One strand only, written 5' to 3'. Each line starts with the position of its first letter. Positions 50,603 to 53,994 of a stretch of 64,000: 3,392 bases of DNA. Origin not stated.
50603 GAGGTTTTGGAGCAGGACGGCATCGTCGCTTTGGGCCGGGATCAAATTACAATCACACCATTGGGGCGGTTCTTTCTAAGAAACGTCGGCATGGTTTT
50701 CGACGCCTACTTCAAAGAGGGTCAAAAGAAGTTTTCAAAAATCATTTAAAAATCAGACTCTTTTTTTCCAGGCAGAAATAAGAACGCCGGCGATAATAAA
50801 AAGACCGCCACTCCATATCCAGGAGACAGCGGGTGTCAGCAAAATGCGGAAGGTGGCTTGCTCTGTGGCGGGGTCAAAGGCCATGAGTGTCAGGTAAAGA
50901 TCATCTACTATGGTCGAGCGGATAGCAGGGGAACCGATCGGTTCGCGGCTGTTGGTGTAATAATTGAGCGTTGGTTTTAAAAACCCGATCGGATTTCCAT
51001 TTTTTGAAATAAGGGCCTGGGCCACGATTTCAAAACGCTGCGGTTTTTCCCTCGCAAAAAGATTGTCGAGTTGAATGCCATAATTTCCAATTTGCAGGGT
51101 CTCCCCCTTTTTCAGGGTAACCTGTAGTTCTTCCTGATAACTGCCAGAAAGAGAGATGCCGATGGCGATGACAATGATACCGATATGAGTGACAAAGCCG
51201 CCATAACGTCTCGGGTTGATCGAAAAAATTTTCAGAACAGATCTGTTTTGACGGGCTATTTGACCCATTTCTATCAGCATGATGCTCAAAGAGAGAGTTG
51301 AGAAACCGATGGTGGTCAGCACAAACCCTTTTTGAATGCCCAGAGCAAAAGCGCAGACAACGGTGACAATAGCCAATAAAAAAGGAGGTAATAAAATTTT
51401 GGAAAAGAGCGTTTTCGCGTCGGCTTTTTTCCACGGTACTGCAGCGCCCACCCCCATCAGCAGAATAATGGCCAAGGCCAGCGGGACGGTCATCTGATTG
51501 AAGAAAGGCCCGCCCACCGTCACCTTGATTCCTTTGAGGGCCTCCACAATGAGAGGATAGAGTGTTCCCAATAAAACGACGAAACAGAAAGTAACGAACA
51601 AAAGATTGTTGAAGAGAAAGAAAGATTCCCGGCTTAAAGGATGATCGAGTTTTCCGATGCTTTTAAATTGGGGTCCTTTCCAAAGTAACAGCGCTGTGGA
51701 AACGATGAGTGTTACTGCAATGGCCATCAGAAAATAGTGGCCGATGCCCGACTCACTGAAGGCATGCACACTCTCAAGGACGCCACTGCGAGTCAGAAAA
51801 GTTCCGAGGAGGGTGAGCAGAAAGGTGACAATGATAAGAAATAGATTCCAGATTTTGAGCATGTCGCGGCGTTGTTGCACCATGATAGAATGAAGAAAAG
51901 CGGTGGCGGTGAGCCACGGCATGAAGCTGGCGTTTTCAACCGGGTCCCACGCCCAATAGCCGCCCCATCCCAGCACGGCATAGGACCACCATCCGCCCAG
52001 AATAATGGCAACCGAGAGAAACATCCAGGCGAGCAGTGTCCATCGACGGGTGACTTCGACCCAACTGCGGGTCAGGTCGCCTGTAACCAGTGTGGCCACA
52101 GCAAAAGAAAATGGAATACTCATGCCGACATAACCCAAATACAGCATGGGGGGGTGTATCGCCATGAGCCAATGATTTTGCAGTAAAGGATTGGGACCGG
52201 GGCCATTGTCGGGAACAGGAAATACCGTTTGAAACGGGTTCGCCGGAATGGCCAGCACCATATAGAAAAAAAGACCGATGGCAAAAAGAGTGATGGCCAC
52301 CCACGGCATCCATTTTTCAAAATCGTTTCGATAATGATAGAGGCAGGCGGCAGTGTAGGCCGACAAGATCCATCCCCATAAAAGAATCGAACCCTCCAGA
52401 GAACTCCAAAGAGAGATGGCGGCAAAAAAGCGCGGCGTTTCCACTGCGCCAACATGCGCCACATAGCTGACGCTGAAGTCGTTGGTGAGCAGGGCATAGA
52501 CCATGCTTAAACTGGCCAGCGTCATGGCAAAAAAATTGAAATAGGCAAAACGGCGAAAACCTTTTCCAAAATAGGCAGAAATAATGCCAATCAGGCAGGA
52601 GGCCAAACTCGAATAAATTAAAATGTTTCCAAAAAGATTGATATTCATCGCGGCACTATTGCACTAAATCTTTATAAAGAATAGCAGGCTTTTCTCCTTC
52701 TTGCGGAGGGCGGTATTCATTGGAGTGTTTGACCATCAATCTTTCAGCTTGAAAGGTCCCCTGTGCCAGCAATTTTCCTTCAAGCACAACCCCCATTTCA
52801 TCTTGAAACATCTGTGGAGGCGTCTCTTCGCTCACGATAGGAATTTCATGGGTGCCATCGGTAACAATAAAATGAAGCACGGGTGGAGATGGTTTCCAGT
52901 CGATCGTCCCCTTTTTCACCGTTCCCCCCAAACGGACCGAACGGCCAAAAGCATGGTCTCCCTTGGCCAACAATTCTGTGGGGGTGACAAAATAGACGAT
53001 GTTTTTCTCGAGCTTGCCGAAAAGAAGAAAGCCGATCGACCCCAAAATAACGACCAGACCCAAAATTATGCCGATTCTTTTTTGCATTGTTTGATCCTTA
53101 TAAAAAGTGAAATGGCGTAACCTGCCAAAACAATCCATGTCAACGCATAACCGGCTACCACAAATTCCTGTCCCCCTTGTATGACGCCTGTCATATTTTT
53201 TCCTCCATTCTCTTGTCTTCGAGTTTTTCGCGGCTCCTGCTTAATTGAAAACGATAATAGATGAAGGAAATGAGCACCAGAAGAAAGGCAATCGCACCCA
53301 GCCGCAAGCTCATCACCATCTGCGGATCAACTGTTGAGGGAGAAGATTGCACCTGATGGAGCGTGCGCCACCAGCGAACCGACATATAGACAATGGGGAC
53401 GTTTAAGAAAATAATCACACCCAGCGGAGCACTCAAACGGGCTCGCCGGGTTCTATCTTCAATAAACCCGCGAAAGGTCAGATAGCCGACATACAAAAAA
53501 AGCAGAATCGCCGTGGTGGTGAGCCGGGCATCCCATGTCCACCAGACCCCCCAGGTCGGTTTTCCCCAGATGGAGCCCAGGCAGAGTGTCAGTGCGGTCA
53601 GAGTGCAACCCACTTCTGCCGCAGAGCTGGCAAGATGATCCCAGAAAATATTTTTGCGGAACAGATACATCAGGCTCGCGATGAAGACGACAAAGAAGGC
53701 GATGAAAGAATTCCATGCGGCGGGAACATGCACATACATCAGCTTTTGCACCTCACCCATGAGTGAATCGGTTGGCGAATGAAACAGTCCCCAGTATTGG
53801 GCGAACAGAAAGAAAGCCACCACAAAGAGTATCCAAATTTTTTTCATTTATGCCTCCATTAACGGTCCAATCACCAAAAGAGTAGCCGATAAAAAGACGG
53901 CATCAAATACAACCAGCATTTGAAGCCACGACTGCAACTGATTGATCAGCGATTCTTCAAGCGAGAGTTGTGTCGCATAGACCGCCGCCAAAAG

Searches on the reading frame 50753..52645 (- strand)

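Call 67: search_protein_families(library=ncbifam, proteins=[window:50753-52645:-], max_evalue=1e-10)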
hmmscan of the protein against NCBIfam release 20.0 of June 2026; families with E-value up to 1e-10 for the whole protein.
window:50753-52645:- (630 aa): 3 families
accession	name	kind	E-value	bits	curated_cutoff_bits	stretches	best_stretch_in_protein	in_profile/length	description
TIGR00353.1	nrfE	subfamily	3.5e-138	462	569.05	1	47-629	4-576/578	heme lyase CcmF/NrfE family subunit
TIGR03145.1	cyt_nit_nrfE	subfamily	3.4e-127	425.8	927.3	1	31-626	40-631/631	heme lyase NrfEFG subunit NrfE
NF007691.0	PRK10369.1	subfamily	1.8e-106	357.2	394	1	37-629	48-569/573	heme lyase NrfEFG subunit NrfE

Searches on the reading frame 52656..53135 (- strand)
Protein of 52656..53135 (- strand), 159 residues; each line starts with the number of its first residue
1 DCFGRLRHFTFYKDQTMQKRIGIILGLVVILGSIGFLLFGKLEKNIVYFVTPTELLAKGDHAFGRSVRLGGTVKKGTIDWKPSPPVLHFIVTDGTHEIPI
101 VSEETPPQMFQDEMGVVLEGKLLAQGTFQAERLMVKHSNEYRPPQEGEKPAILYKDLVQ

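Call 68: search_protein_families(library=ncbifam, proteins=[window:52656-53135:-], max_evalue=0.00001)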
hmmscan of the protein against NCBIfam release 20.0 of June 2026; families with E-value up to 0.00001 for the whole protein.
window:52656-53135:- (159 aa): 8 families
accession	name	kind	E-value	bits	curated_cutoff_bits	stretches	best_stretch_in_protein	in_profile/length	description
NF009727.0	PRK13254.1-1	equivalog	2.4e-36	124.6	126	1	16-147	4-133/144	cytochrome c maturation protein CcmE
NF009729.0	PRK13254.1-3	equivalog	8.9e-25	87.2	171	1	17-145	5-132/155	cytochrome c maturation protein CcmE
NF009731.0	PRK13254.1-5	equivalog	1.4e-23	83.3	152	1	18-144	5-129/155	cytochrome c maturation protein CcmE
NF009728.0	PRK13254.1-2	equivalog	5.2e-19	68.6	221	1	17-148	5-134/153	cytochrome c maturation protein CcmE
NF009730.0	PRK13254.1-4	equivalog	1.5e-18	67.3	310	1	14-144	23-150/165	cytochrome c maturation protein CcmE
NF009638.0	PRK13165.1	equivalog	2.6e-17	62.8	186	1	18-147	6-140/161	cytochrome c maturation protein CcmE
NF009637.0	PRK13159.1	equivalog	2.7e-11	43.7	247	1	15-144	3-130/156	cytochrome c maturation protein CcmE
NF009635.0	PRK13150.1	equivalog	3.1e-10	40.1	264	1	19-145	7-138/159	cytochrome c maturation protein CcmE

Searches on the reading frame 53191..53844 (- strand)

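Call 68: search_protein_families(library=ncbifam, proteins=[window:53191-53844:-], max_evalue=0.00001)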
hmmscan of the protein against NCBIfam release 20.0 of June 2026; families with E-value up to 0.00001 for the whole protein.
window:53191-53844:- (217 aa): 2 families
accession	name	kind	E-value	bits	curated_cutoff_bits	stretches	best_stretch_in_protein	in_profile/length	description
TIGR01191.1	ccmC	subfamily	2e-46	158.3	186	1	24-198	1-179/184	heme ABC transporter permease CcmC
TIGR03144.1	cytochr_II_ccsB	equivalog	5e-09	36.2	187.6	1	68-158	156-243/252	c-type cytochrome biogenesis protein CcsB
